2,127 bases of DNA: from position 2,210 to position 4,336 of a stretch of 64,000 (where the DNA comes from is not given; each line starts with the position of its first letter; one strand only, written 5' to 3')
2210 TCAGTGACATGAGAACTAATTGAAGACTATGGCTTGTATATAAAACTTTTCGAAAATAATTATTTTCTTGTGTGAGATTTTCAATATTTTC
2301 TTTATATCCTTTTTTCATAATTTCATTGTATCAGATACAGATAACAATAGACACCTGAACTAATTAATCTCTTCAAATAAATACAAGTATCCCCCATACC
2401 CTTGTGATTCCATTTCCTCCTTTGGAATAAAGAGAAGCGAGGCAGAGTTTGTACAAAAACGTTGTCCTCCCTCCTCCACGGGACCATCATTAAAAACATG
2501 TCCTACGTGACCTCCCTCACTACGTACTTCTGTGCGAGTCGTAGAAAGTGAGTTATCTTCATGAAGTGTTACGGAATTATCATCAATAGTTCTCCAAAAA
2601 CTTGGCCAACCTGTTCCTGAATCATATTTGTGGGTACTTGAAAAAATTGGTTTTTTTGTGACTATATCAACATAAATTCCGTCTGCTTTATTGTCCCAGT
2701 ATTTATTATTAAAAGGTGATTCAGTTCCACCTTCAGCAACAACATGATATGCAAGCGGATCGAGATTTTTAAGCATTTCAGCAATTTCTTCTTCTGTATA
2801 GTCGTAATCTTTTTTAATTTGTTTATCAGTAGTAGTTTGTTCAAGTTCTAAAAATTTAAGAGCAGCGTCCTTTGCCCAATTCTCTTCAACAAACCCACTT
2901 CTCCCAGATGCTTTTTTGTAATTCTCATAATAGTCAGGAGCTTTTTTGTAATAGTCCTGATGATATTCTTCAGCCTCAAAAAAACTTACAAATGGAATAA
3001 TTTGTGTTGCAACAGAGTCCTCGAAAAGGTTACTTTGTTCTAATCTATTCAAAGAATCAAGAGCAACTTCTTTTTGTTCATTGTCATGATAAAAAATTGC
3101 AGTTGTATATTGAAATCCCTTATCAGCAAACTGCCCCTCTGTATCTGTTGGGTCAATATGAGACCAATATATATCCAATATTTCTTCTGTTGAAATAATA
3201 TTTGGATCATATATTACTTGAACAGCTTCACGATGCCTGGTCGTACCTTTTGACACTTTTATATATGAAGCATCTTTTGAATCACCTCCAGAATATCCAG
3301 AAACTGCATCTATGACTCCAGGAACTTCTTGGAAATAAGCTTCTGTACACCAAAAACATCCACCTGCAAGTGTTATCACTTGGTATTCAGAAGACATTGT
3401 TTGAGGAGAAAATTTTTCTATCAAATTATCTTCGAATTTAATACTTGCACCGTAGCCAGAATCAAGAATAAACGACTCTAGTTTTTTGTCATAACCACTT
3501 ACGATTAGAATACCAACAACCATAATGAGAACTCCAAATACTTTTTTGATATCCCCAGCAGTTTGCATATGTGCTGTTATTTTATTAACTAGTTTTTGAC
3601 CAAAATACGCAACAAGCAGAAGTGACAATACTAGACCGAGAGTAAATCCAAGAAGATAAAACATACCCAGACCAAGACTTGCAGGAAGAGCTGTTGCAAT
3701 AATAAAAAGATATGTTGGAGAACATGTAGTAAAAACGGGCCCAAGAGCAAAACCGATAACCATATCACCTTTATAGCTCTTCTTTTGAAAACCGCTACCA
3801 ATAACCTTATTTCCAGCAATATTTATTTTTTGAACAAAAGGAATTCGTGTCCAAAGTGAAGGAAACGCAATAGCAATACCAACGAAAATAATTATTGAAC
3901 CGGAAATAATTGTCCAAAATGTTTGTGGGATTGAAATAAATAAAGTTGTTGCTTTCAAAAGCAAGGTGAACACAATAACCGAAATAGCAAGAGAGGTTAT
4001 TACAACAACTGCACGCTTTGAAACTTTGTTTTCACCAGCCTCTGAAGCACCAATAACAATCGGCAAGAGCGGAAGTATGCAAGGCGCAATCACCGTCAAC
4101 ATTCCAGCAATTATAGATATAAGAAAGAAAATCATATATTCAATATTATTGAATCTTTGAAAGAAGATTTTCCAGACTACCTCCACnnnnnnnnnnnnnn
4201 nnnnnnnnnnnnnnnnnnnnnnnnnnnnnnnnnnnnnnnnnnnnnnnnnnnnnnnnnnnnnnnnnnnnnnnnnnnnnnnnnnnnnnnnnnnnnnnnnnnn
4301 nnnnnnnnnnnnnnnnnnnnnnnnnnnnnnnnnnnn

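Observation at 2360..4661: Self-contained extracytoplasmic Met-oxidation repair module: Met-rich anchored thioredoxin + CcdA–MsrA–MsrB single-chain fusion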

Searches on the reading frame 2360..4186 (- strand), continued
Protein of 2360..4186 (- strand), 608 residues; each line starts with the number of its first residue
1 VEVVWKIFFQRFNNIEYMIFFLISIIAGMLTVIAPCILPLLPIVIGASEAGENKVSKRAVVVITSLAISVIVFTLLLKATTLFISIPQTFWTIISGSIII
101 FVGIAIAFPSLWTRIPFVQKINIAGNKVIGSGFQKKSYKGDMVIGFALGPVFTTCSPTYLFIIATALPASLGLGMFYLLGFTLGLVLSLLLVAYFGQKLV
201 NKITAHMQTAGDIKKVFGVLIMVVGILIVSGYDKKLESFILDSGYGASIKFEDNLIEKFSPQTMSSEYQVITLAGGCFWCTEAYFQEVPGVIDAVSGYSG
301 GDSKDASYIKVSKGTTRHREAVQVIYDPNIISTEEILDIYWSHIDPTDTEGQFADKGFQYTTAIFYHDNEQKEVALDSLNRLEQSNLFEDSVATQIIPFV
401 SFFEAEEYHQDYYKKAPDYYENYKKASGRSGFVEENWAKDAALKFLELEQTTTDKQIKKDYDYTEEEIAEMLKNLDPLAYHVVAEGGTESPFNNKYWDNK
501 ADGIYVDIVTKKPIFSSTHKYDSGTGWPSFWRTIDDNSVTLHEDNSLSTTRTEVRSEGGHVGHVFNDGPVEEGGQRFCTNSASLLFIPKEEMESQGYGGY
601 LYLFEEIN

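Call 30: search_solved_structures(query=window:2360-4135:-, max_evalue=0.00001, show_alignments=2)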
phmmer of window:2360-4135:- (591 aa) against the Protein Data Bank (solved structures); distinct sequences matched with E-value up to 0.00001: 48.
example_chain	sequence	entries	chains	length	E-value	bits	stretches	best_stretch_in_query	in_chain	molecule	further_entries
7e43_B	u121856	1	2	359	1.1e-70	242.1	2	435-584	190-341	Peptide methionine sulfoxide reductase MsrA/MsrB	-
5fa9_A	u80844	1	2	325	1.7e-64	221.7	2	451-585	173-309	Peptide methionine sulfoxide reductase MsrA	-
3e0m_A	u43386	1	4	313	1.6e-60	208.6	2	431-583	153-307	Peptide methionine sulfoxide reductase msrA/msrB 1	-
2kzn_A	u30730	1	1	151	3.6e-39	138.1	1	453-590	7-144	Peptide methionine sulfoxide reductase msrB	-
3e0o_A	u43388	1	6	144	6.8e-39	137.2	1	453-588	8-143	Peptide methionine sulfoxide reductase msrB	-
7cto_A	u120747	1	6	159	2.5e-38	135.3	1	457-587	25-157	Peptide methionine sulfoxide reductase MsrB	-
1l1d_A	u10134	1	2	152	5.9e-37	130.8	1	446-582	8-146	peptide methionine sulfoxide reductase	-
3hcg_A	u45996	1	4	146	9.5e-37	130.1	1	448-582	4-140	Peptide methionine sulfoxide reductase msrA/msrB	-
3hch_A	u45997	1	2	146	1.3e-35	126.3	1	448-582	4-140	Peptide methionine sulfoxide reductase msrA/msrB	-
3bqg_A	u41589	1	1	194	1.5e-34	122.9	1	252-405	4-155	Peptide methionine sulfoxide reductase msrA/msrB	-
3bqe_A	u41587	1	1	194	3e-34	121.8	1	252-403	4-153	Peptide methionine sulfoxide reductase msrA/msrB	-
3bqh_A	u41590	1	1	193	3.5e-34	121.6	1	253-403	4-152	Peptide methionine sulfoxide reductase msrA/msrB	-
3bqf_A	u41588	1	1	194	8e-33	117.1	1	252-403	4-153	Peptide methionine sulfoxide reductase msrA/msrB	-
1nwa_A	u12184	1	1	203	2.3e-31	112.3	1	248-404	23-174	Peptide methionine sulfoxide reductase msrA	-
2j89_A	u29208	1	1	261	3.4e-30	108.4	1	252-399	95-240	METHIONINE SULFOXIDE REDUCTASE A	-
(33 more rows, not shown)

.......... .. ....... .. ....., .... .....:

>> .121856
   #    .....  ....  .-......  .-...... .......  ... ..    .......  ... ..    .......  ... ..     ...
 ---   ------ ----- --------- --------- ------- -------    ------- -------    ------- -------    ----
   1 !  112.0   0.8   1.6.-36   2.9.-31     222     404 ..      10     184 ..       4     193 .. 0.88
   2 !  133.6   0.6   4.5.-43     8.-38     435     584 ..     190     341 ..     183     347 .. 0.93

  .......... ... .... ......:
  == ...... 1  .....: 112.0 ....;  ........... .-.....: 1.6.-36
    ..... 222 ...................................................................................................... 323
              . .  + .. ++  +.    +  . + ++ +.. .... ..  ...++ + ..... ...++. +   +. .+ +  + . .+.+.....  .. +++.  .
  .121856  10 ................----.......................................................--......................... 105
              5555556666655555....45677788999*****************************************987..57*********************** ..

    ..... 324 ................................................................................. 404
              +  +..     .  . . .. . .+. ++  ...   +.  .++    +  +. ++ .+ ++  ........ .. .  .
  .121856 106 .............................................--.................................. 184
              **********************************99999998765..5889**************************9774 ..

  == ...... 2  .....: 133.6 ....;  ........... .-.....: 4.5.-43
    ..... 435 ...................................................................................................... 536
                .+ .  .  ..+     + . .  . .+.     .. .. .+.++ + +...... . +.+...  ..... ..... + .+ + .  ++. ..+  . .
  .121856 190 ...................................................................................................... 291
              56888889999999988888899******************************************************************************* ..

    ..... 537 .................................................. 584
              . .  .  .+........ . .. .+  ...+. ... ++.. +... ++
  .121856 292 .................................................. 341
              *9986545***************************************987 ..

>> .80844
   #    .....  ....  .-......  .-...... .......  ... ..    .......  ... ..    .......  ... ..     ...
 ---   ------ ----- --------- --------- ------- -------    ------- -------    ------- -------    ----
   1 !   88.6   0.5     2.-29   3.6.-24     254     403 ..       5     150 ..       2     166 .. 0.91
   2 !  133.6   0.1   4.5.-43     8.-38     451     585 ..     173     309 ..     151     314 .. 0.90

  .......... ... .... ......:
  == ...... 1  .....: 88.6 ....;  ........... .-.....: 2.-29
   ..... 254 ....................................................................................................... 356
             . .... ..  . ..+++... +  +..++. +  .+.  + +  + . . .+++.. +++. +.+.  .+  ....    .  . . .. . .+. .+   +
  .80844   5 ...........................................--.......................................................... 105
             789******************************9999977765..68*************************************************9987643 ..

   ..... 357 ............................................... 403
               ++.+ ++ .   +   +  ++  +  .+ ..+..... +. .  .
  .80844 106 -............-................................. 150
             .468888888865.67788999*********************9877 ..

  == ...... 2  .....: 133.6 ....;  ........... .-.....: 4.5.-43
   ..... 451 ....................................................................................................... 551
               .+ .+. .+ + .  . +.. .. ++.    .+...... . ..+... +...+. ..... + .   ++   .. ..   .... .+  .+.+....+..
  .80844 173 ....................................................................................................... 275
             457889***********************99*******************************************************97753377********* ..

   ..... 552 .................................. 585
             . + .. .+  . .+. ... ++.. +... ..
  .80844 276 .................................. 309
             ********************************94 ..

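Call 53: predict_structure(alignment_id=A2)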
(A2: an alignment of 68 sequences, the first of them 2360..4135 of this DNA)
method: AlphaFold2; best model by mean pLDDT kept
length: 591 residues; sequences in the alignment: 68
mean_pLDDT: 53.0   pTM: 0.36
mean pLDDT of the five models: 53.0, 53.0, 50.7, 49.0, 43.7
residues with pLDDT >= 90: 14; 70-90: 99; 50-70: 189; < 50: 289
segments of 3 or more residues with pLDDT < 50: 65-68, 108-118, 139-152, 189-193, 218-249, 280-303, 328-344, 386-484, 489-493, 495-567, 589-591
pLDDT, mean of each block of 10 residues (from residue 1): 67 63 62 62 80 71 52 61 66 62 54 46 70 58 44 59 77 74 56 56 67 56 37 35 39 72 59 70 41 35 69 90 59 32 62 90 75 64 53 35 41 39 40 40 45 35 24 28 45 42 25 34 29 34 37 35 42 73 57 34
secondary structure, 60 per line:
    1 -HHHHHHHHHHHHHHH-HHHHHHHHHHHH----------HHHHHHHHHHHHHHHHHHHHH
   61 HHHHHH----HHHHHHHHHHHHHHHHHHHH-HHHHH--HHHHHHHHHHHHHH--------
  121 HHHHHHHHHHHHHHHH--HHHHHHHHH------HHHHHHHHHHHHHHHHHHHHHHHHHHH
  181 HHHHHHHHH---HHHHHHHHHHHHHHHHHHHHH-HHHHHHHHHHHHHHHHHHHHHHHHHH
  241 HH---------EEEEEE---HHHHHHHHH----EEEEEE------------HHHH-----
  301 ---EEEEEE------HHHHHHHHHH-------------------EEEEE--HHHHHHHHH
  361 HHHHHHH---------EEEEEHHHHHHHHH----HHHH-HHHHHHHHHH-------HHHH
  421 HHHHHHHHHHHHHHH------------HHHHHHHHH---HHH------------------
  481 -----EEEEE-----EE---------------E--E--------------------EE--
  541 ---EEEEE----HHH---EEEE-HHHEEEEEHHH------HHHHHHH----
elements in order: H2-16 H18-29 H40-66 H71-90 H92-96 H99-112 H121-136 H139-147 H154-189 H193-213 H215-242 E252-257 H261-269 E274-279 H292-295 E304-309 H316-325 E345-349 H352-367 E377-381 H382-390 H395-398 H400-409 H417-435 H448-456 E486-490 E544-548 E559-562 E567-571 H581-587

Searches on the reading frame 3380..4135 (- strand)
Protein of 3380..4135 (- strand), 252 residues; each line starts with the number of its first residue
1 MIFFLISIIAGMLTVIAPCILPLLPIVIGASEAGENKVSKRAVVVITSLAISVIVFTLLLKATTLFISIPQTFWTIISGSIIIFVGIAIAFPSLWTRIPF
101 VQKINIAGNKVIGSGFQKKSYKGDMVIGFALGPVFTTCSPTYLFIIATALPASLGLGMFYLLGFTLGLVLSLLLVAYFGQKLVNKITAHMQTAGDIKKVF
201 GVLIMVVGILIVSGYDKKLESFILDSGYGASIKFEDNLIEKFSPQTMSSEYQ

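Call 21: search_protein_representatives(protein=window:3380-4135:-)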
Query: 252 residues. Proteins with E-value up to 0.001 (for the whole library): 1207; up to 1e-10: 471; up to 1e-30: 193. The best 150 are listed.
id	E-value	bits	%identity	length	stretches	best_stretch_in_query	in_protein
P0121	1.3e-94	332.7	65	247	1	2-241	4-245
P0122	4.6e-91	321.0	61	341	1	1-249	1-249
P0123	3.2e-90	318.2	60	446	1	1-248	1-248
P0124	2.1e-86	305.7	57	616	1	3-245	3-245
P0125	5.2e-84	297.9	57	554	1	1-247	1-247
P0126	5.1e-68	245.6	50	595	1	2-249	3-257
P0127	5.2e-68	245.6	48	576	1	4-250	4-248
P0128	2.6e-67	243.3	49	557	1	2-242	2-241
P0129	2.9e-66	239.8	48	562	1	2-240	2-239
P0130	7.9e-66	238.4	46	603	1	3-243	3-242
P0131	1.2e-65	237.8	50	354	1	2-243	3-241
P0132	2.6e-65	236.7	47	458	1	1-245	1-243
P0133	2.9e-64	233.3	48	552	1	1-229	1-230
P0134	7.8e-64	231.9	50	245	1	2-240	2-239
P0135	7.9e-64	231.9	47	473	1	1-249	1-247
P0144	2.6e-57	210.5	44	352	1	1-230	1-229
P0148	9.8e-57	208.6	45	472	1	1-231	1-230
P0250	1.6e-38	149.1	36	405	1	4-228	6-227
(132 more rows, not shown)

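Call 23: search_protein_families(library=pfam, proteins=[P0124, P0125, P0126, P0130, P0128, P0135, P0148, P0144, P0250, P0121], max_evalue=0.001)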
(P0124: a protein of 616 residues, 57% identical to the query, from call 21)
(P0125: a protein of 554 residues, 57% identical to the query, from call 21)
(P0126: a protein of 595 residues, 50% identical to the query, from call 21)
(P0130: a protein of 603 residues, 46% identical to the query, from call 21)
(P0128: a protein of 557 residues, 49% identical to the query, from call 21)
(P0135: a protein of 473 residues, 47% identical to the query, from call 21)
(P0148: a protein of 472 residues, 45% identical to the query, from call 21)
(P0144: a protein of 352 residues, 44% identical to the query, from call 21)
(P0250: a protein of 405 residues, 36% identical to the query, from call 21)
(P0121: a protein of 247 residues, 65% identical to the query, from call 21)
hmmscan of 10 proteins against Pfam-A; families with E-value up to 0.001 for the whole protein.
P0124 (616 aa): 2 families
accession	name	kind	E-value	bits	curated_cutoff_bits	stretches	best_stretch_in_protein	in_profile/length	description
PF01625.27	PMSR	-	1.3e-46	159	23.7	1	274-423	1-152/153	Peptide methionine sulfoxide reductase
PF01641.26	SelR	-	8.9e-43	145.4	24.9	1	485-600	1-116/116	SelR domain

P0125 (554 aa): 2 families
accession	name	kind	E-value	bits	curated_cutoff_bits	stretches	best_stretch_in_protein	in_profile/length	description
PF11376.13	DUF3179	-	2.3e-73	247.6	27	1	301-512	1-218/292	Protein of unknown function (DUF3179)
PF02683.22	DsbD_TM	-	4.1e-06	26.7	27.1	1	4-211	5-214/219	Cytochrome C biogenesis protein transmembrane domain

P0126 (595 aa): 6 families
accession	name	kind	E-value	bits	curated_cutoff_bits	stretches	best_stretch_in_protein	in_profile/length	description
PF00578.27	AhpC-TSA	-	1.6e-13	51.1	26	1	288-404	11-123/124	AhpC/TSA family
PF08534.16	Redoxin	-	3e-13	50.2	26.6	1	297-411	19-137/148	Redoxin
PF13905.12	Thioredoxin_8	-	6e-11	43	27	1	307-402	1-94/94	Thioredoxin-like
PF17991.7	Thioredoxin_10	-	2.6e-10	41.4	27.1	1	451-595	1-142/142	Thioredoxin like C-terminal domain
PF13386.12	DsbD_2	-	4.9e-09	36.8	24.9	1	46-217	41-198/199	Cytochrome C biogenesis protein transmembrane region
PF02683.22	DsbD_TM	-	4.4e-05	23.3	27.1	1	5-220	5-215/219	Cytochrome C biogenesis protein transmembrane domain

P0130 (603 aa): 6 families
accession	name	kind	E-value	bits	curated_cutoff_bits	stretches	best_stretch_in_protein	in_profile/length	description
PF17991.7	Thioredoxin_10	-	1.5e-36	126.5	27.1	1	458-603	1-142/142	Thioredoxin like C-terminal domain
PF02683.22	DsbD_TM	-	5.9e-11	42.5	27.1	1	3-211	4-215/219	Cytochrome C biogenesis protein transmembrane domain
PF08534.16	Redoxin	-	1.3e-09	38.5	26.6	1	306-425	21-143/148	Redoxin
PF00578.27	AhpC-TSA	-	8.4e-09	35.9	26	1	304-411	16-123/124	AhpC/TSA family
PF13905.12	Thioredoxin_8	-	2e-08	34.9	27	1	315-408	2-93/94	Thioredoxin-like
PF13386.12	DsbD_2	-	0.00035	21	24.9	0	8-208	3-198/199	Cytochrome C biogenesis protein transmembrane region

P0128 (557 aa): 2 families
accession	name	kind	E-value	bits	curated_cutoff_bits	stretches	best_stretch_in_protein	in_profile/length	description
PF11376.13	DUF3179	-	2e-72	244.5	27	1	296-526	1-232/292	Protein of unknown function (DUF3179)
PF13386.12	DsbD_2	-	0.00021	21.7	24.9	1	41-207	46-198/199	Cytochrome C biogenesis protein transmembrane region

P0135 (473 aa): 5 families
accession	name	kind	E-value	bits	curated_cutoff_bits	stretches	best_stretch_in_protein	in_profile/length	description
PF08534.16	Redoxin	-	2.5e-15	57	26.6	1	332-461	14-145/148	Redoxin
PF00578.27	AhpC-TSA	-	4.9e-14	52.8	26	1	325-445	8-123/124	AhpC/TSA family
PF13905.12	Thioredoxin_8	-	3.4e-11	43.8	27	1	348-443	2-94/94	Thioredoxin-like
PF02683.22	DsbD_TM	-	4.5e-08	33.1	27.1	1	3-211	4-215/219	Cytochrome C biogenesis protein transmembrane domain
PF13386.12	DsbD_2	-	0.00013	22.4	24.9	1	71-208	67-198/199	Cytochrome C biogenesis protein transmembrane region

P0148 (472 aa): 1 family
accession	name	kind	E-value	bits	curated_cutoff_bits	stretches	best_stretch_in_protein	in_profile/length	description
PF02683.22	DsbD_TM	-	0.00082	19.2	27.1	1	4-208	5-212/219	Cytochrome C biogenesis protein transmembrane domain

P0144 (352 aa): 2 families
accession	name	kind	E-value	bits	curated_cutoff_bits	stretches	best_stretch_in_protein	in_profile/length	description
PF13386.12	DsbD_2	-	1.9e-07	31.6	24.9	1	47-208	48-198/199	Cytochrome C biogenesis protein transmembrane region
PF02683.22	DsbD_TM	-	0.00099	18.9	27.1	0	3-211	4-213/219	Cytochrome C biogenesis protein transmembrane domain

P0250 (405 aa): 5 families
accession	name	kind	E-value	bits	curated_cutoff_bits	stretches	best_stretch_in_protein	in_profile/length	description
PF00578.27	AhpC-TSA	-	7.3e-15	55.4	26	1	269-375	16-123/124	AhpC/TSA family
PF08534.16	Redoxin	-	4.2e-13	49.8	26.6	1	264-390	14-144/148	Redoxin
PF13905.12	Thioredoxin_8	-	9.2e-12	45.6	27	1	278-371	1-92/94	Thioredoxin-like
PF13386.12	DsbD_2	-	5.1e-09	36.7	24.9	1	20-209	12-198/199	Cytochrome C biogenesis protein transmembrane region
PF00255.25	GSHPx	-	0.0005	20.1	27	0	266-332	9-74/108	Glutathione peroxidase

P0121 (247 aa): 2 families
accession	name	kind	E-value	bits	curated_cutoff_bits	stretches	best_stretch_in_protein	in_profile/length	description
PF13386.12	DsbD_2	-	2e-08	34.8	24.9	1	9-213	2-198/199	Cytochrome C biogenesis protein transmembrane region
PF02683.22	DsbD_TM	-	7.4e-07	29.1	27.1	1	4-216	3-215/219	Cytochrome C biogenesis protein transmembrane domain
